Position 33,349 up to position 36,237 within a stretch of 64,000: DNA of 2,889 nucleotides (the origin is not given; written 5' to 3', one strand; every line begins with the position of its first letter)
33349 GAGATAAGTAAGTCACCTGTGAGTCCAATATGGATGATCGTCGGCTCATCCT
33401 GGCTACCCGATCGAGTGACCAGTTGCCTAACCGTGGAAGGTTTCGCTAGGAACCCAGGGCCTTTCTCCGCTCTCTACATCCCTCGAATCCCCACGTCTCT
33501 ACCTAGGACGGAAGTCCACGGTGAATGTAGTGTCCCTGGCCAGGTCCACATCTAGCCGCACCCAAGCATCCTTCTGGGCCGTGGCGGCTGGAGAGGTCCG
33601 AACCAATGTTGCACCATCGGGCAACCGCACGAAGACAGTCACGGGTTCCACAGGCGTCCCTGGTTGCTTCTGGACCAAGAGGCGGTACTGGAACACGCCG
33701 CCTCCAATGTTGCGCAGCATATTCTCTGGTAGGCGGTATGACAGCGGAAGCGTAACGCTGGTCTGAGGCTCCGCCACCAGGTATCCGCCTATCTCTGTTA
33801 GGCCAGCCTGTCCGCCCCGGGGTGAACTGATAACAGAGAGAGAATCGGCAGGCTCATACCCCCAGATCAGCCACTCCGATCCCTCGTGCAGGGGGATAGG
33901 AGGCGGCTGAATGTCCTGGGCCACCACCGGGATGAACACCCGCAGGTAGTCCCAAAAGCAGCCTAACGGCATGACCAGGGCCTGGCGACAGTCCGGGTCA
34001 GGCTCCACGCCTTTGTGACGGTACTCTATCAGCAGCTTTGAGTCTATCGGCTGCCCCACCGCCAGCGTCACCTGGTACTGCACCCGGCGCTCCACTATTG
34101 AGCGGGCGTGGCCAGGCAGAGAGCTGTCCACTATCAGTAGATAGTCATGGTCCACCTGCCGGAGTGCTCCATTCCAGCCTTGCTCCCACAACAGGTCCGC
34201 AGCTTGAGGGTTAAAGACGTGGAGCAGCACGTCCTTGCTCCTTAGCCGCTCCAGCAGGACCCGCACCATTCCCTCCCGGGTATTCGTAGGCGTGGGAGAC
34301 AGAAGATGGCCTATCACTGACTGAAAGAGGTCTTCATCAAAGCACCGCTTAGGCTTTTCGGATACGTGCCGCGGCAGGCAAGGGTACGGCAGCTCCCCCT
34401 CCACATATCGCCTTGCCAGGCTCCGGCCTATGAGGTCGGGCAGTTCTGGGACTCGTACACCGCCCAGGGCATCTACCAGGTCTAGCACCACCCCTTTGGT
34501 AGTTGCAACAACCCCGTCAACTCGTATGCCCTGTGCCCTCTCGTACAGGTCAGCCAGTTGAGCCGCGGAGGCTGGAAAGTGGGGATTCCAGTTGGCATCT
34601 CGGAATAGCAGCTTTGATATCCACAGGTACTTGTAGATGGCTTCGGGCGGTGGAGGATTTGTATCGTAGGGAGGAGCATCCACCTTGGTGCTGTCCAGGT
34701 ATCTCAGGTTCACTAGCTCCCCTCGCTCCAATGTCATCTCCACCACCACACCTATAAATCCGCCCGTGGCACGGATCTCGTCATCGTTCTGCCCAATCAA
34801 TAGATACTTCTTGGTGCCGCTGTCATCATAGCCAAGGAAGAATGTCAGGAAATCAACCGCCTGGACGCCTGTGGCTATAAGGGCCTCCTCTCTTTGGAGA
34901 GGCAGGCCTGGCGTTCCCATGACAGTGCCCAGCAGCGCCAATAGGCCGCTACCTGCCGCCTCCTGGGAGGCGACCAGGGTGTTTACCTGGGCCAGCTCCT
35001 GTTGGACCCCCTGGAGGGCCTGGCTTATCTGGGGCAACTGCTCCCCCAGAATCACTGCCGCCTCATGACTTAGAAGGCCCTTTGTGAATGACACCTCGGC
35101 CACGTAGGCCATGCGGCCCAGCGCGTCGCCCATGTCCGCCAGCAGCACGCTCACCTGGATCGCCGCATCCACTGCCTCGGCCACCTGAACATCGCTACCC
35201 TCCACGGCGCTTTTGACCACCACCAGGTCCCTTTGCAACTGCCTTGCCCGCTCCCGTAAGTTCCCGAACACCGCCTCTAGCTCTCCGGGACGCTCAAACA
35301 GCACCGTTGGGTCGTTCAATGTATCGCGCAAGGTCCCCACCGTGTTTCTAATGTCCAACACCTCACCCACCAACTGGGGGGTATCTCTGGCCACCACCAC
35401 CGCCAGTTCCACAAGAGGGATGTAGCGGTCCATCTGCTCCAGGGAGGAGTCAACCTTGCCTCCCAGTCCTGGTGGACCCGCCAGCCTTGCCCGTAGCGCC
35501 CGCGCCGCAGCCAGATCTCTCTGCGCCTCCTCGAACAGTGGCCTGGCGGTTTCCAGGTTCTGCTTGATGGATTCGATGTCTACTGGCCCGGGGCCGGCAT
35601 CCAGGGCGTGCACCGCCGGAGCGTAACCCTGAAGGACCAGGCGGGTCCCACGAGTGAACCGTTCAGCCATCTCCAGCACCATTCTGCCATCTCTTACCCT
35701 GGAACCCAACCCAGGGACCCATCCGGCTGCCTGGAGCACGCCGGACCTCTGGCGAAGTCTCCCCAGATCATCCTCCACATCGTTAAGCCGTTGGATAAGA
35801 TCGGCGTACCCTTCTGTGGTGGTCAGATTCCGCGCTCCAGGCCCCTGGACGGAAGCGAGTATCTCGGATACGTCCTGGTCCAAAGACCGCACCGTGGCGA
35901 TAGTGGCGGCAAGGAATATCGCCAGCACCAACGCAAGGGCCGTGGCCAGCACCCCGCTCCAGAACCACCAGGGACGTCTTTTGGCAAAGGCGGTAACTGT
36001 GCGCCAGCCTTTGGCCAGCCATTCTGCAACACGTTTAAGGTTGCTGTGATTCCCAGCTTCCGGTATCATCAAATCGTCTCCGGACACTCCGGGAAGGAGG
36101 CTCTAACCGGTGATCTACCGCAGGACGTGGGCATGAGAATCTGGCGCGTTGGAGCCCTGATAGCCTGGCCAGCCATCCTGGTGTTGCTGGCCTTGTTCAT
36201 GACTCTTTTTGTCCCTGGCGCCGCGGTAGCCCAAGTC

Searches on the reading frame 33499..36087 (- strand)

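Call 54: search_protein_families(library=pfam, proteins=[window:33499-36087:-], max_evalue=0.00001)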
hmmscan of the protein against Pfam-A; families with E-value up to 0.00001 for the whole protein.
window:33499-36087:- (862 aa): 1 family
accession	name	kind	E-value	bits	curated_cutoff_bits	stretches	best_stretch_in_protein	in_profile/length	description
PF13196.11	DUF4012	-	1.2e-24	87.9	28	1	424-552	2-130/144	Protein of unknown function (DUF4012)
